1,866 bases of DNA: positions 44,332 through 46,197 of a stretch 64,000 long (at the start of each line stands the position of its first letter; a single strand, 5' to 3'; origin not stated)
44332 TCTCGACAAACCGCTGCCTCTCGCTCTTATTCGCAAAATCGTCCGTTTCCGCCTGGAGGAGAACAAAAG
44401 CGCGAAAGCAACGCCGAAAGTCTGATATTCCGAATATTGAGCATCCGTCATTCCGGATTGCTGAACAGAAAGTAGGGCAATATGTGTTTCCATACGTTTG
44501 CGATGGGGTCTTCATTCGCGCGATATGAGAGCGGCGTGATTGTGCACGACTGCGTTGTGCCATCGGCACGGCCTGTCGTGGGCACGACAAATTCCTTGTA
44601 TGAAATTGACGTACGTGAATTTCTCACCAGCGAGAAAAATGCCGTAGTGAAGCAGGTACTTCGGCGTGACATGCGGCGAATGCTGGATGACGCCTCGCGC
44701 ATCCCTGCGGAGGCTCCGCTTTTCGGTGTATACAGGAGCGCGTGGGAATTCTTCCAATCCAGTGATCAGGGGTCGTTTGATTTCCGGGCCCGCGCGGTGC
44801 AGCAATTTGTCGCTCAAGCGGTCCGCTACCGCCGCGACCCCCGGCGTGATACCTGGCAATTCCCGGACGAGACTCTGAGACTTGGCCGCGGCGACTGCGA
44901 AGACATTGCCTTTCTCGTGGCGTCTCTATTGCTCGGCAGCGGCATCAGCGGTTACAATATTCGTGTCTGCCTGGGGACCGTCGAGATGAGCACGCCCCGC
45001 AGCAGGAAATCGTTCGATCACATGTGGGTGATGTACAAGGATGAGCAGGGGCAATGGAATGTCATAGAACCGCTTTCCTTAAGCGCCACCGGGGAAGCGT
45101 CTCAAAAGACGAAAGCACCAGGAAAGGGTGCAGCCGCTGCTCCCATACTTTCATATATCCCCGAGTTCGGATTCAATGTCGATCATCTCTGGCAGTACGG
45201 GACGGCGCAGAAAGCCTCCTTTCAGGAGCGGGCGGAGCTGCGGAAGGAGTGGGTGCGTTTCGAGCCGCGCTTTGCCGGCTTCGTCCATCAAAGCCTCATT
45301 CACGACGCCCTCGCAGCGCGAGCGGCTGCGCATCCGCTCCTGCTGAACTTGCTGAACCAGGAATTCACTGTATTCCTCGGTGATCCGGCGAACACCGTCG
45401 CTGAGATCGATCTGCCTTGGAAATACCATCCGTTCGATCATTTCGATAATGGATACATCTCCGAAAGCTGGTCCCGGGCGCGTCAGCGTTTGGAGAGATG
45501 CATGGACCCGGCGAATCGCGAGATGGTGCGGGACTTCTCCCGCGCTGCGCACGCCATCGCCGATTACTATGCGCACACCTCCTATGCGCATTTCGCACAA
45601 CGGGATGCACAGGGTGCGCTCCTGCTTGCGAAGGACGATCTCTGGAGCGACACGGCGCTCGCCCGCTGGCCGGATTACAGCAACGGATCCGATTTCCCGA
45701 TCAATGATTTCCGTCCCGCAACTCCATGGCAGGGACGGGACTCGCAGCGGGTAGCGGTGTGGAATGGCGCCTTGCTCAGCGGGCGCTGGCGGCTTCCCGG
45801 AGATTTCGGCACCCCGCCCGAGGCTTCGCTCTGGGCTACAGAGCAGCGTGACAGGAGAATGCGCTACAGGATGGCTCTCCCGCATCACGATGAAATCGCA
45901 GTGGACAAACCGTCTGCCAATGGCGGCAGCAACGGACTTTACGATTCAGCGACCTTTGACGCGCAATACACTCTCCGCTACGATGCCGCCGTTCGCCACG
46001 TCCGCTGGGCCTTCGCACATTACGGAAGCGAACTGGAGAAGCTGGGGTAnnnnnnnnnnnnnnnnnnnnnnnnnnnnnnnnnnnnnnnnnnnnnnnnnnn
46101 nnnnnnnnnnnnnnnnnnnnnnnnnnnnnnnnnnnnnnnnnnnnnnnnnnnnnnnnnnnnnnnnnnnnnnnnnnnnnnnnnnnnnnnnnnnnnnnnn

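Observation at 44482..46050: Unusual two-domain protein: transglutaminase-like cysteine-protease core fused to a Zn-phospholipase-C/P1-nuclease-like His-rich domain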

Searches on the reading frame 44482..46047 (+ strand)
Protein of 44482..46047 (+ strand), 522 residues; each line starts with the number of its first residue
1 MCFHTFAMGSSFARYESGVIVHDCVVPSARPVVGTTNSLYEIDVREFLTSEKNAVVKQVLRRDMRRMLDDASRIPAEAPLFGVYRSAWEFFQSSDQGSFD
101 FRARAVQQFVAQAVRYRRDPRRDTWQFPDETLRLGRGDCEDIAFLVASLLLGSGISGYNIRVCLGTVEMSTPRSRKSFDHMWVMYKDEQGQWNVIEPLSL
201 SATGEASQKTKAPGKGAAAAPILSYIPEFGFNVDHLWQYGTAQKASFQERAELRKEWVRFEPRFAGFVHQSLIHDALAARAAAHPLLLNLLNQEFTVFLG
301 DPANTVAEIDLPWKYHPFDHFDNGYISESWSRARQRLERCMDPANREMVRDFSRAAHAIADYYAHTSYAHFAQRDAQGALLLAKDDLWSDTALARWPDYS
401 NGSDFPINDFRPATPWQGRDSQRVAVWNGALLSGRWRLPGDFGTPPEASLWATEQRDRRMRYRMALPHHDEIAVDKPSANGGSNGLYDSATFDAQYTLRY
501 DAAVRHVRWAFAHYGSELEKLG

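Call 3: search_protein_families(library=pfam, proteins=[window:44482-46047:+], max_evalue=1)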
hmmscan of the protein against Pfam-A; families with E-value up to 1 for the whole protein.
window:44482-46047:+ (522 aa): 4 families
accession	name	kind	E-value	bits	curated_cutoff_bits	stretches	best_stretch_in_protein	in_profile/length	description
PF01841.26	Transglut_core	-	9.6e-09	35.9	23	1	101-197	16-108/108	Transglutaminase-like superfamily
PF24656.1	CEPT76_peptidase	-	1.3e-06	29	27.8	1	123-197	1-69/121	CEP76 peptidase-like domain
PF04473.18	DUF553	-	0.019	14.9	20.5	1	106-158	22-83/140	Transglutaminase-like domain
PF06035.17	Peptidase_C93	-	0.26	11.5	27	1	114-163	53-101/162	Bacterial transglutaminase-like cysteine proteinase BTLCP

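Call 4: search_protein_families(library=ncbifam, proteins=[window:44482-46047:+], max_evalue=1)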
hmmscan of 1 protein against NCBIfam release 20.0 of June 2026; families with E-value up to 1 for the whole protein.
window:44482-46047:+ (522 aa): 2 families
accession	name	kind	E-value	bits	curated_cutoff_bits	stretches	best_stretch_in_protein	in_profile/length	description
NF045674.1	CystProtLapG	equivalog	0.0005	19.3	320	1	91-163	55-131/221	cysteine protease LapG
NF010223.0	PRK13679.1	equivalog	0.012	15.5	129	1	146-201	113-168/170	hypothetical protein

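Call 5: search_solved_structures(query=window:44482-46047:+, max_evalue=10, show_alignments=3)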
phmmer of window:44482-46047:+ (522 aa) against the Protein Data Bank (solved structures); distinct sequences matched with E-value up to 10: 2.
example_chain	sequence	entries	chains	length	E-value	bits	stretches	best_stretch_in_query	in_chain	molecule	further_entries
4u65_E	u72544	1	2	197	0.1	14.5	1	87-163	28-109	Putative cystine protease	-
4fgo_A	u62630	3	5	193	0.15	13.9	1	115-164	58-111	Periplasmic protein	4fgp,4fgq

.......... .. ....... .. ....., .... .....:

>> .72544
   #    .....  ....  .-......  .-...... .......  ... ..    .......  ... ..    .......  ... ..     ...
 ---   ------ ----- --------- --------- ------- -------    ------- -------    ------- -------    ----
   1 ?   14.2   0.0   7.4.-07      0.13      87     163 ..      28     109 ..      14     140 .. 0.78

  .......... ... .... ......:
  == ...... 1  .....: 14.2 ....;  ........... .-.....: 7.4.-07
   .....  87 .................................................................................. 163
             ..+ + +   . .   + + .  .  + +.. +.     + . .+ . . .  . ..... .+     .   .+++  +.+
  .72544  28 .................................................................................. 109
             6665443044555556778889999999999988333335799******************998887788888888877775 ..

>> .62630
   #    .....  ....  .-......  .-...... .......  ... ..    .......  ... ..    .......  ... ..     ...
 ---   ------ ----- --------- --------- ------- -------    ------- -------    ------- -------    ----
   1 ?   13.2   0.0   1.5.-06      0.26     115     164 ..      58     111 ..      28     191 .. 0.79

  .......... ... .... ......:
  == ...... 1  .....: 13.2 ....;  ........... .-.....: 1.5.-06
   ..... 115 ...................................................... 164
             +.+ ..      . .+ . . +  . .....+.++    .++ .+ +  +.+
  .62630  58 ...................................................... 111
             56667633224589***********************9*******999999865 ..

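Call 6: find_homologous_proteins(query=window:44482-46047:+, max_evalue=0.001)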
Query window:44482-46047:+ (522 aa): 214 proteins with E <= 0.001 among 8000 candidates; the best 120 are listed.
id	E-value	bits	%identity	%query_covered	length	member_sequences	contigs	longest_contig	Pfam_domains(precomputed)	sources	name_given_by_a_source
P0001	0.0e+0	1220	100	100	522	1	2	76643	PF24656.2,PF01841.26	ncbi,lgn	ncbi:MAG: transglutaminase-like domain-containing protein [Bacteroidota bacterium]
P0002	1.2e-217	742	62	100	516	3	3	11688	PF24656.2,PF01841.26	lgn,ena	-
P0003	8.5e-217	739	62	100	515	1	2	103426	PF24656.2,PF01841.26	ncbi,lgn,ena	-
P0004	1.9e-208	712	60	100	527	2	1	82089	PF01841.26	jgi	jgi:hypothetical protein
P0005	4.1e-204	697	58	100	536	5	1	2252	PF01841.26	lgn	-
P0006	2.2e-172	593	54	97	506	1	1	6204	PF24656.2,PF01841.26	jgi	jgi:hypothetical protein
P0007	3.0e-125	437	44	97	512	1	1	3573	PF24656.2,PF01841.26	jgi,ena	-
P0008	6.1e-119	416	42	96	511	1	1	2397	PF24656.2,PF01841.26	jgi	jgi:hypothetical protein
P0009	5.8e-111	390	42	98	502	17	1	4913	PF24656.2,PF01841.26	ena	-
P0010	3.9e-110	387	41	98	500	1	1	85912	PF24656.2,PF01841.26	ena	-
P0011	2.4e-109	385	41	98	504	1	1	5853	PF24656.2,PF01841.26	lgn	-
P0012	1.6e-107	379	42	95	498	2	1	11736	PF24656.2,PF01841.26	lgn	-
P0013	9.6e-106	373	41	94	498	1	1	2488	PF24656.2,PF01841.26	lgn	-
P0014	9.9e-106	373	41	95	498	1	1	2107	PF24656.2,PF01841.26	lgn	-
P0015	3.2e-105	371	41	95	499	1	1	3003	PF24656.2,PF01841.26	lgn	-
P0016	3.6e-104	368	41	98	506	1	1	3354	PF24656.2,PF01841.26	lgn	-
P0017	3.8e-104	367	40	99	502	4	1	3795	PF24656.2,PF01841.26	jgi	-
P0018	1.1e-103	366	41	97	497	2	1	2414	PF24656.2,PF01841.26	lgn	-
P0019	5.1e-103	364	41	98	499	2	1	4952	PF24656.2,PF01841.26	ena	-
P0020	9.2e-103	363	39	98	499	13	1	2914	PF24656.2,PF01841.26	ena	-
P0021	2.5e-102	361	40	95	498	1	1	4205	PF24656.2,PF01841.26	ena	-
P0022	2.5e-100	355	40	98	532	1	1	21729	PF24656.2,PF01841.26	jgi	jgi:hypothetical protein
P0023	3.3e-100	354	40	95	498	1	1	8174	PF24656.2,PF01841.26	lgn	-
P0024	2.4e-99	352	40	95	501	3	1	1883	PF24656.2,PF01841.26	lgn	-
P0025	5.4e-98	347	40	95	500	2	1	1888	PF24656.2,PF01841.26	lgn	-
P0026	4.9e-97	344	40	97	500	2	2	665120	PF24656.2,PF01841.26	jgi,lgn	jgi:hypothetical protein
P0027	6.3e-97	344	39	98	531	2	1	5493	PF01841.26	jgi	-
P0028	7.1e-97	343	40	98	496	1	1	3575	PF24656.2,PF01841.26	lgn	-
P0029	1.2e-96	343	38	98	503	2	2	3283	PF24656.2,PF01841.26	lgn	-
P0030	1.9e-96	342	39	98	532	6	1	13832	PF01841.26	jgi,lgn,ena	-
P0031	5.8e-96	340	39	98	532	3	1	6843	PF01841.26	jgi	-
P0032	8.2e-96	340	39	94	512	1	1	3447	PF24656.2,PF01841.26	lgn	-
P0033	1.7e-95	339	39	96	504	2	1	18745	PF24656.2,PF01841.26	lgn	-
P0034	2.7e-95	338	39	98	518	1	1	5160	PF01841.26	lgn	-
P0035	1.0e-94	336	40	95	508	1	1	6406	PF24656.2,PF01841.26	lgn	-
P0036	3.7e-94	335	38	98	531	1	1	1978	PF01841.26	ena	-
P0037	5.1e-94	334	39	98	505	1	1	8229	PF24656.2,PF01841.26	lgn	-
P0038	7.8e-94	333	40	98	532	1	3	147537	PF24656.2,PF01841.26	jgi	jgi:hypothetical protein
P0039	1.0e-93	333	40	98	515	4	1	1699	PF01841.26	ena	-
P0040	3.5e-93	331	39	95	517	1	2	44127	PF01841.26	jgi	jgi:hypothetical protein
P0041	4.2e-93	331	38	95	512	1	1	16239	PF24656.2,PF01841.26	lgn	-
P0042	5.0e-93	331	40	95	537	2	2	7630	PF01841.26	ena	-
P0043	5.7e-93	331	40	98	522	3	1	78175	PF24656.2,PF01841.26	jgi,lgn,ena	-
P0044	9.9e-93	330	39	98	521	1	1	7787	PF01841.26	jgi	jgi:hypothetical protein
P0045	6.0e-92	327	38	98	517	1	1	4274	PF24656.2,PF01841.26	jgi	jgi:hypothetical protein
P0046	7.4e-92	327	38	98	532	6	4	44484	PF01841.26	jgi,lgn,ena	jgi:hypothetical protein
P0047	9.0e-92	327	38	94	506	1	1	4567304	PF01841.26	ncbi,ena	-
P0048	1.1e-91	326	40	94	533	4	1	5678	PF24656.2,PF01841.26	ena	-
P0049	1.2e-91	326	38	98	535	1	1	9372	PF24656.2,PF01841.26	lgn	-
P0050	1.7e-91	326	38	98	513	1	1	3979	PF24656.2,PF01841.26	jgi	jgi:Transglutaminase-like superfamily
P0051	1.9e-91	326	38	98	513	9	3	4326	PF01841.26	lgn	-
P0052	4.1e-91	324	40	95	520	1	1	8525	PF01841.26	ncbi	-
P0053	4.2e-91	324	40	95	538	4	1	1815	PF01841.26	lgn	-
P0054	4.8e-91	324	39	98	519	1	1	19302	PF01841.26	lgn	-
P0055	5.5e-91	324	40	94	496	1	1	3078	PF24656.2,PF01841.26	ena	-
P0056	3.6e-90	321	39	98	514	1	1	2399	PF01841.26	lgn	-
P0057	3.7e-90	321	37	98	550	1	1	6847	PF24656.2,PF01841.26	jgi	jgi:hypothetical protein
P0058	3.9e-90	321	39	95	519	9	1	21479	PF01841.26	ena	-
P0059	4.8e-90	321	37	98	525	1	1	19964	PF24656.2,PF01841.26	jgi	jgi:hypothetical protein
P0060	6.4e-90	321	36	98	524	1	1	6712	PF24656.2,PF01841.26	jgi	jgi:hypothetical protein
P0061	1.0e-89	320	38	98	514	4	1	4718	PF24656.2,PF01841.26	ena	-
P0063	1.5e-89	319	40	94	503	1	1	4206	PF24656.2,PF01841.26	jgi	jgi:hypothetical protein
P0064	8.9e-89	317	40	95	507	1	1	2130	PF01841.26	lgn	-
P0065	1.2e-88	316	37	97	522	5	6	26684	PF01841.26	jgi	jgi:hypothetical protein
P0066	1.4e-88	316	40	94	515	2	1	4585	PF24656.2,PF01841.26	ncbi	-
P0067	1.7e-88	316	38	98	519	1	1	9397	PF01841.26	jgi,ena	-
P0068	2.4e-88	315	37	98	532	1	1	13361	PF24656.2,PF01841.26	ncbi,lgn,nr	ncbi:MAG: transglutaminase domain-containing protein [Nitrospirae bacterium]|nr:MAG: transglutaminas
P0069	3.4e-88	315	40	94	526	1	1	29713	PF01841.26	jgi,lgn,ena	-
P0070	5.4e-88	314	37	100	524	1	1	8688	PF01841.26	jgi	-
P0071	5.5e-88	314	39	95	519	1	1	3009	PF01841.26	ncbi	-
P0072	5.8e-88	314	38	94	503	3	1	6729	PF01841.26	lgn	-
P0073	7.9e-88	314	38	98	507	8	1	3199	PF01841.26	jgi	jgi:hypothetical protein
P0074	8.0e-88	314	37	98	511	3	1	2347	PF24656.2,PF01841.26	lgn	-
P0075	1.6e-87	313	36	98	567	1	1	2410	PF24656.2,PF01841.26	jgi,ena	-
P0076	1.9e-87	312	39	98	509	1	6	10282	PF24656.2,PF01841.26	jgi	jgi:hypothetical protein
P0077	2.1e-87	312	38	98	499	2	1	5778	PF24656.2,PF01841.26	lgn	-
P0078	2.3e-87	312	36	98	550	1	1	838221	PF24656.2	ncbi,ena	-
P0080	3.2e-87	312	38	99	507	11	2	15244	PF01841.26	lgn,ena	-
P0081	4.2e-87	311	39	98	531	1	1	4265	PF01841.26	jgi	jgi:hypothetical protein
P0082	8.9e-87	310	38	98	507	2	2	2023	PF01841.26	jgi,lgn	jgi:hypothetical protein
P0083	1.0e-86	310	39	95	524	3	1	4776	PF24656.2,PF01841.26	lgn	-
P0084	1.1e-86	310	39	95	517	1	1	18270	PF01841.26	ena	-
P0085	1.4e-86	309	39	99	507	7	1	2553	PF24656.2,PF01841.26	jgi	jgi:Transglutaminase-like superfamily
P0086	1.5e-86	309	39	95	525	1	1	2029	PF24656.2,PF01841.26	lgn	-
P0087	1.9e-86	309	41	92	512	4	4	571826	PF01841.26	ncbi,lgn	-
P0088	2.0e-86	309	39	96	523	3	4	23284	PF24656.2,PF01841.26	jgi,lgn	jgi:hypothetical protein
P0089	2.2e-86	309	36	98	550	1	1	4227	PF01841.26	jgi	jgi:Transglutaminase-like superfamily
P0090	2.6e-86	309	39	94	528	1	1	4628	PF24656.2,PF01841.26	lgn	-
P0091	3.0e-86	308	38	98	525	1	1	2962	PF01841.26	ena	-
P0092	3.1e-86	308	38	98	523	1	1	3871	PF24656.2,PF01841.26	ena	-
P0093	3.6e-86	308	37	94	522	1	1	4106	PF24656.2,PF01841.26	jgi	-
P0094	3.8e-86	308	38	99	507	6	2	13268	PF24656.2,PF01841.26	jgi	jgi:hypothetical protein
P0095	4.2e-86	308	38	95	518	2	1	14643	PF24656.2,PF01841.26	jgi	jgi:hypothetical protein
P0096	4.8e-86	308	38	98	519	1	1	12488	PF24656.2,PF01841.26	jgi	jgi:hypothetical protein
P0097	4.8e-86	308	38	98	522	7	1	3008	PF24656.2,PF01841.26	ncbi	-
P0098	1.4e-85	306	39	98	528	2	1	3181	PF01841.26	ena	-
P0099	1.4e-85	306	39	98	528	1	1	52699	PF24656.2,PF01841.26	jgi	jgi:hypothetical protein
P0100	1.8e-85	306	36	98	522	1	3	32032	PF01841.26,PF04473.19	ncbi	ncbi:MAG: transglutaminase-like domain-containing protein [Methylobacter sp.]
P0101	2.6e-85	305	37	96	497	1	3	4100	PF24656.2,PF01841.26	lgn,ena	-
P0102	3.3e-85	305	39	94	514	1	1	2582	PF24656.2,PF01841.26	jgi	jgi:hypothetical protein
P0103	3.3e-85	305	37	99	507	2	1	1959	PF01841.26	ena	-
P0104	4.0e-85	305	37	98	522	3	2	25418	PF24656.2,PF01841.26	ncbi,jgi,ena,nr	ncbi:MAG TPA: transglutaminase-like domain-containing protein [Dissulfurispiraceae bacterium]|nr:tra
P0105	4.1e-85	305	38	95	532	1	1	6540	PF24656.2,PF01841.26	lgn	-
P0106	4.1e-85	305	38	99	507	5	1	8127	PF01841.26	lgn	-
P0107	5.8e-85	304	38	98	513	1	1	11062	PF24656.2,PF01841.26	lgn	-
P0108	1.0e-84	303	38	98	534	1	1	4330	PF24656.2,PF01841.26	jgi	jgi:hypothetical protein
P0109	1.1e-84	303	37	98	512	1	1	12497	PF24656.2,PF01841.26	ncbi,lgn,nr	ncbi:MAG TPA: transglutaminase domain-containing protein [Acidobacteriota bacterium]|nr:transglutami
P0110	1.2e-84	303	38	99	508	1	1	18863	PF24656.2,PF01841.26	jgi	jgi:hypothetical protein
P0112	2.3e-84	302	39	98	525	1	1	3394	PF01841.26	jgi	-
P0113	2.7e-84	302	37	95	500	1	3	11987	PF01841.26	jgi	jgi:hypothetical protein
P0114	4.4e-84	301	38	95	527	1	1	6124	PF01841.26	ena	-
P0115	4.4e-84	301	38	98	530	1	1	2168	PF01841.26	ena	-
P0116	5.0e-84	301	38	98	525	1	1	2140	PF24656.2,PF01841.26,PF04473.19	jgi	jgi:hypothetical protein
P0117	1.1e-83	300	37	98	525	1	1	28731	PF24656.2,PF01841.26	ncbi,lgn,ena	-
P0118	1.1e-83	300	37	98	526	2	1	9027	PF01841.26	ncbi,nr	ncbi:MAG TPA: transglutaminase domain-containing protein [Labilithrix sp.]|nr:transglutaminase domai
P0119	1.1e-83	300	38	98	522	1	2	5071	PF24656.2,PF01841.26,PF04473.19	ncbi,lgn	-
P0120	1.2e-83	300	38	98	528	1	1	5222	PF01841.26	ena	-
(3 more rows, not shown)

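Call 8: search_protein_families(library=padloc, proteins=[window:44482-46047:+], max_evalue=1)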
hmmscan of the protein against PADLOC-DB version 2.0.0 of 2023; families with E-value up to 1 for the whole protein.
window:44482-46047:+ (522 aa): 0 families

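Call 14: search_solved_structures(query=A1, max_evalue=10, show_alignments=2)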
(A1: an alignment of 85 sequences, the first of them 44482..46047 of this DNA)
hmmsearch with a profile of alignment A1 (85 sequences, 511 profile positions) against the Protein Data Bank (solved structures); distinct sequences matched with E-value up to 10: 4.
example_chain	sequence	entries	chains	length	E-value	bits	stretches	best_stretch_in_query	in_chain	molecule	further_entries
4fgo_A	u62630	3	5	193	0.00042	22.2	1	109-154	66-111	Periplasmic protein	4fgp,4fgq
4u65_E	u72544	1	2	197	0.0021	19.9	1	79-135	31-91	Putative cystine protease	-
2d4g_A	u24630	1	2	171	1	11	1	153-189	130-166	hypothetical protein BSU11850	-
8glv_Eb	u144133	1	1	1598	1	11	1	98-155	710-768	Flagellar associated protein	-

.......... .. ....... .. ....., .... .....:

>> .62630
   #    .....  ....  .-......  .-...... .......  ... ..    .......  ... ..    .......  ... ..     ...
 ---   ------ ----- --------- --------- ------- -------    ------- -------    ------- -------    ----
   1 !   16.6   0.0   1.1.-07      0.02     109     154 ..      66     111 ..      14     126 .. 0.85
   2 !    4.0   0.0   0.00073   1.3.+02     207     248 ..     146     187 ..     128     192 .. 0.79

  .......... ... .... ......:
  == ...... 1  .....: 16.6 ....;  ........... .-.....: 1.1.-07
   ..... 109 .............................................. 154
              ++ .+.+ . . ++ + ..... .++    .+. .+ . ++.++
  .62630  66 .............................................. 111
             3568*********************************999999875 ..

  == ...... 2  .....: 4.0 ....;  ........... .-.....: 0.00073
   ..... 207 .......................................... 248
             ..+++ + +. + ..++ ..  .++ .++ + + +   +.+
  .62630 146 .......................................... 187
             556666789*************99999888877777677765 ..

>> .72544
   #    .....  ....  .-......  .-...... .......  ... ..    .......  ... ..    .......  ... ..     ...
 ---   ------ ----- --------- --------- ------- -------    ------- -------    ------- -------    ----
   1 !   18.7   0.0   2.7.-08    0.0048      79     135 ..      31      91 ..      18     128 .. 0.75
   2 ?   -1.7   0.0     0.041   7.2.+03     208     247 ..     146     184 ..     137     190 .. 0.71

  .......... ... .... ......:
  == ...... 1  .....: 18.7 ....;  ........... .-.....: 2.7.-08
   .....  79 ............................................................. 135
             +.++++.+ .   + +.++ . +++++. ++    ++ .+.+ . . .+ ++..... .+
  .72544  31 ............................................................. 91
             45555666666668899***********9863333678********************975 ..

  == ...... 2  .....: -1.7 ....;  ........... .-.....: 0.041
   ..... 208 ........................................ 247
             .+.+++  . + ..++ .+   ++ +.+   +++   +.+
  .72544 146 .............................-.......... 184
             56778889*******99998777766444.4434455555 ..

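Call 15: find_encoding_contigs(protein=P0003, flank=6000, max_places=2)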
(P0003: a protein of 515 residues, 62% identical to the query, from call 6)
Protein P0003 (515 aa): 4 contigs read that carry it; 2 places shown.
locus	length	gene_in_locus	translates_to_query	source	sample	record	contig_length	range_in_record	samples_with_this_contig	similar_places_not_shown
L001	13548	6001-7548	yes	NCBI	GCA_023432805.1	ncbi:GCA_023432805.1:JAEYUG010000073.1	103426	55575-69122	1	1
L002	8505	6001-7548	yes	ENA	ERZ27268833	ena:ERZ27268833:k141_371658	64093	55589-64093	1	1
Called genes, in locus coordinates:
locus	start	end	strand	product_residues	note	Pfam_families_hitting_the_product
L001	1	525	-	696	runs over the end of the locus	PF08487:VIT, PF00092:VWA, PF13519:VWA_2, PF13768:VWA_3, PF13860:FlgD_ig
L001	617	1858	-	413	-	PF13519:VWA_2 (weak), PF18962:Por_Secre_tail (weak)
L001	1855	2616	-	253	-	-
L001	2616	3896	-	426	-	-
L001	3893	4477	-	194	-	PF04542:Sigma70_r2, PF08281:Sigma70_r4_2, PF04545:Sigma70_r4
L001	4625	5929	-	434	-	-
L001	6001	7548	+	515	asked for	PF01841:Transglut_core, PF24656:CEPT76_peptidase (weak)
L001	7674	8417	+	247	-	PF08241:Methyltransf_11, PF13578:Methyltransf_24 (faint), PF13649:Methyltransf_25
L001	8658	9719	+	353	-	-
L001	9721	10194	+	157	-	-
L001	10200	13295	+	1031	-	PF13385:Laminin_G_3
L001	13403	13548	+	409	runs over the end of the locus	PF25852:DUF6242_C (faint), PF15902:Sortilin-Vps10 (faint)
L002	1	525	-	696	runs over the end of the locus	PF08487:VIT, PF00092:VWA, PF13519:VWA_2, PF13768:VWA_3, PF13860:FlgD_ig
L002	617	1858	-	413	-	PF13519:VWA_2 (weak), PF18962:Por_Secre_tail (weak)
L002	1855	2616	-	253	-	-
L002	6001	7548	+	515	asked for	PF01841:Transglut_core, PF24656:CEPT76_peptidase (weak)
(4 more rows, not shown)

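Call 16: find_encoding_contigs(protein=P0047, flank=6000, max_places=2)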
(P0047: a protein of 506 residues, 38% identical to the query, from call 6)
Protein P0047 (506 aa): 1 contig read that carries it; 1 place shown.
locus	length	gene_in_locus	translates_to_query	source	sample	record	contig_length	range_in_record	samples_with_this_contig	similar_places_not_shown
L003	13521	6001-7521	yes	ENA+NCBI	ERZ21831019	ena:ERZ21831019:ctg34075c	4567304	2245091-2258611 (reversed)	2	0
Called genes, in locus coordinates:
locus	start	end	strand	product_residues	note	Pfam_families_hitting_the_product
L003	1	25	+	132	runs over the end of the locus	PF21758:LpdD_chaperone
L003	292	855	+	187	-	PF02441:Flavoprotein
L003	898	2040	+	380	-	PF01306:LacY_symp (weak), PF07690:MFS_1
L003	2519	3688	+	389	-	PF13371:TPR_9 (faint), PF13176:TPR_7 (faint), PF13181:TPR_8 (faint), PF13432:TPR_16 (weak), PF00515:TPR_1, PF07719:TPR_2 (weak), PF13424:TPR_12, PF00515:TPR_1 (weak), +4 more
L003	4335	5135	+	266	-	PF00112:Peptidase_C1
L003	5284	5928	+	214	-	-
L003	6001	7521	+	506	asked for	PF01841:Transglut_core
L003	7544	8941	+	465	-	PF01833:TIG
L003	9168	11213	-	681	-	PF07589:PEP_exosort_dom (weak)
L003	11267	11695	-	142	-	-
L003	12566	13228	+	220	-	-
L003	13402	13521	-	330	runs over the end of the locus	PF01278:Omptin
